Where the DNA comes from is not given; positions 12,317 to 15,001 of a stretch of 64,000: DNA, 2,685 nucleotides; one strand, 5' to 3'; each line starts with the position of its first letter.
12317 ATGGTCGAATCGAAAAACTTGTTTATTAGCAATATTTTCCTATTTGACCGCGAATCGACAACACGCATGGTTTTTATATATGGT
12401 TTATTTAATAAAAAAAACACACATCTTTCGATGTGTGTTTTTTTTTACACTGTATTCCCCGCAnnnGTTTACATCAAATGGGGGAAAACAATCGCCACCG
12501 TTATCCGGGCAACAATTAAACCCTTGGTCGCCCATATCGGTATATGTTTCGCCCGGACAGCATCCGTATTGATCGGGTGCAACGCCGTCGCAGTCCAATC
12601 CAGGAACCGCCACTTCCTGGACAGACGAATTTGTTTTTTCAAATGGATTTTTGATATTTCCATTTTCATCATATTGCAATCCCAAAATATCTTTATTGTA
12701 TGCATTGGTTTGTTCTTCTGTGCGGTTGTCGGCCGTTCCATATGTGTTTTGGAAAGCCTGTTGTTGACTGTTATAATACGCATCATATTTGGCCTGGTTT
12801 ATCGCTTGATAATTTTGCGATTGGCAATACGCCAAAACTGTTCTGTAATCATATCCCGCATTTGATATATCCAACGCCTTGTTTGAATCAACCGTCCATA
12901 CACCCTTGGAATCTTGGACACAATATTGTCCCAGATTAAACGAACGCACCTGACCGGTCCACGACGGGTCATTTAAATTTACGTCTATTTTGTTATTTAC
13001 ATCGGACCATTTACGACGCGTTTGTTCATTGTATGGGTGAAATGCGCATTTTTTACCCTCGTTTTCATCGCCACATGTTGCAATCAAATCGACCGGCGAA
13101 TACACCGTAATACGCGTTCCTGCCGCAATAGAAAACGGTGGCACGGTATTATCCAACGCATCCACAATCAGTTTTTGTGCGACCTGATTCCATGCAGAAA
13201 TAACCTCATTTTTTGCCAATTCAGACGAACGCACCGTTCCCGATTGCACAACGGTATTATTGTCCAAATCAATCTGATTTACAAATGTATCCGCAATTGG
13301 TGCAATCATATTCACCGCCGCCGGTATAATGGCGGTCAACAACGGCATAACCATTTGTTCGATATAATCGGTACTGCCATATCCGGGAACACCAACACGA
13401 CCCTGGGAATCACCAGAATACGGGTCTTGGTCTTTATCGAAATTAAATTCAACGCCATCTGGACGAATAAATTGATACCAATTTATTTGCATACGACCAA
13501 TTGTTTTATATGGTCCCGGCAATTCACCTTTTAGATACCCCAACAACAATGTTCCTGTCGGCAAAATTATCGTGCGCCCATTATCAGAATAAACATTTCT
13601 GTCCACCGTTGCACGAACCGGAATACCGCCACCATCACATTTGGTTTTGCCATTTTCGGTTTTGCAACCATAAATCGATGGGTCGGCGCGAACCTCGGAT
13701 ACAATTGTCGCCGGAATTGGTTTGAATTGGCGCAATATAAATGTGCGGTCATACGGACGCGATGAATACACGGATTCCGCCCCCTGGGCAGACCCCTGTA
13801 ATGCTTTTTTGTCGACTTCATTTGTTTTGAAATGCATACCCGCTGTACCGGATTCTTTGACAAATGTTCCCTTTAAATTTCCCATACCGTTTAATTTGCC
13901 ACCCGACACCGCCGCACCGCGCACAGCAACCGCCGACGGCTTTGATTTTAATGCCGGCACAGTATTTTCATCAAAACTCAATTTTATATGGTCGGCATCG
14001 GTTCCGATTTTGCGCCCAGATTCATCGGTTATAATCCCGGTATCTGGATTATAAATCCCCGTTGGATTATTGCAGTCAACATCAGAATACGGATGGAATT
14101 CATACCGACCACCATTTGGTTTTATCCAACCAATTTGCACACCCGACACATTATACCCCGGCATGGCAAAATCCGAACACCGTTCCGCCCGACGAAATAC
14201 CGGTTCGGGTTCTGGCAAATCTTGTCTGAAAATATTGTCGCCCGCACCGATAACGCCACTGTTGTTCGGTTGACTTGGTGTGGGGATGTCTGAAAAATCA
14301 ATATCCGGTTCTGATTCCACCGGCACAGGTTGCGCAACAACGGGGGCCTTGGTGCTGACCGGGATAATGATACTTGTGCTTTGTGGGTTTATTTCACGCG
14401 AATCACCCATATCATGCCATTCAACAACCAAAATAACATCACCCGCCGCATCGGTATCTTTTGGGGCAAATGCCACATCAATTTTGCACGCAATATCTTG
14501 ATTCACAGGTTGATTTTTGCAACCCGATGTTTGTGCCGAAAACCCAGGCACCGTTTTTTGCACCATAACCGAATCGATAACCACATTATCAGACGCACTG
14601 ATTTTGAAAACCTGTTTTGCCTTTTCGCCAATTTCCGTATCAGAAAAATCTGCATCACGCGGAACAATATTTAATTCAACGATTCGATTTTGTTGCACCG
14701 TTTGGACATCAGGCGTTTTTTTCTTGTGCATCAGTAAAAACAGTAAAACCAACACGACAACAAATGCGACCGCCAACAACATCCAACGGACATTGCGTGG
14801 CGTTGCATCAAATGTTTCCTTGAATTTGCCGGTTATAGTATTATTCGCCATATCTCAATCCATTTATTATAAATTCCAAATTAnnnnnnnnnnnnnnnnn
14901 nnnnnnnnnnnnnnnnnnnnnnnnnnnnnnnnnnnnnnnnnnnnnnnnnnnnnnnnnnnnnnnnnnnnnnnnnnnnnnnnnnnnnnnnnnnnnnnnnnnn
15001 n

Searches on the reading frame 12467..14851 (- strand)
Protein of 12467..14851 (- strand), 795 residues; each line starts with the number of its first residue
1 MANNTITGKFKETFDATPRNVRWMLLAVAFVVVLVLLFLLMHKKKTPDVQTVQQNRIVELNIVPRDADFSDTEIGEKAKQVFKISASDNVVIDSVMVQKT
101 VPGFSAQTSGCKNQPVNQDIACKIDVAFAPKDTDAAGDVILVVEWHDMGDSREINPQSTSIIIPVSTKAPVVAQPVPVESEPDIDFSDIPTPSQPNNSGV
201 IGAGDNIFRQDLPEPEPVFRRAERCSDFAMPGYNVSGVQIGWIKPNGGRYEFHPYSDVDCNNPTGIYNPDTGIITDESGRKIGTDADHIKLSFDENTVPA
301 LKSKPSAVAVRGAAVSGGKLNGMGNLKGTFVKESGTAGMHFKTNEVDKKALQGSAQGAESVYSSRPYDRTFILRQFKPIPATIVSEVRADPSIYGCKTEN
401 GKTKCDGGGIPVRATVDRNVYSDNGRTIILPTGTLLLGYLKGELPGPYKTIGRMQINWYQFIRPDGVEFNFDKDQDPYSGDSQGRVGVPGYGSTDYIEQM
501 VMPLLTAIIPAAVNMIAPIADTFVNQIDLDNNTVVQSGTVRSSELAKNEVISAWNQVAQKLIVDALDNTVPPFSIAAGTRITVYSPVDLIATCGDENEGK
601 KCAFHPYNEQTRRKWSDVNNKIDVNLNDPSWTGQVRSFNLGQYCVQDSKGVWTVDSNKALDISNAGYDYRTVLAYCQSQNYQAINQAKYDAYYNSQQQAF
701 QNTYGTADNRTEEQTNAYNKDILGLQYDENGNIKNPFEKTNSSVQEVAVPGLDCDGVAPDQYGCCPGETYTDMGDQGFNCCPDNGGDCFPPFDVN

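Call 3: search_protein_families(library=pfam, proteins=[window:12467-14851:-], max_evalue=1)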
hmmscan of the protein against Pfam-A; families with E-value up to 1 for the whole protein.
window:12467-14851:- (795 aa): 1 family
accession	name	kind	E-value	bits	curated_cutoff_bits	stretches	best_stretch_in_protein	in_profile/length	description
PF03743.19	TrbI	-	2.8e-14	53.9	35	1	379-585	8-182/188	Bacterial conjugation TrbI-like protein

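Call 4: search_protein_families(library=ncbifam, proteins=[window:12467-14851:-], max_evalue=1)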
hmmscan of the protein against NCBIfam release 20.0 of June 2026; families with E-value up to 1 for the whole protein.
window:12467-14851:- (795 aa): 3 families
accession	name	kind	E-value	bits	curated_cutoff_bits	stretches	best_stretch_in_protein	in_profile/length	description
NF038091.1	T4SS_VirB10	equivalog_domain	2e-15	56.9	220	1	412-588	33-188/197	type IV secretion system protein VirB10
NF038092.1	T4SS_ComB10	equivalog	1.5e-10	40.8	300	1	411-590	45-210/225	DNA type IV secretion system protein ComB10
NF012200.0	choice_anch_D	domain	0.00016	22.2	45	1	59-135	16-94/108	choice-of-anchor D domain-containing protein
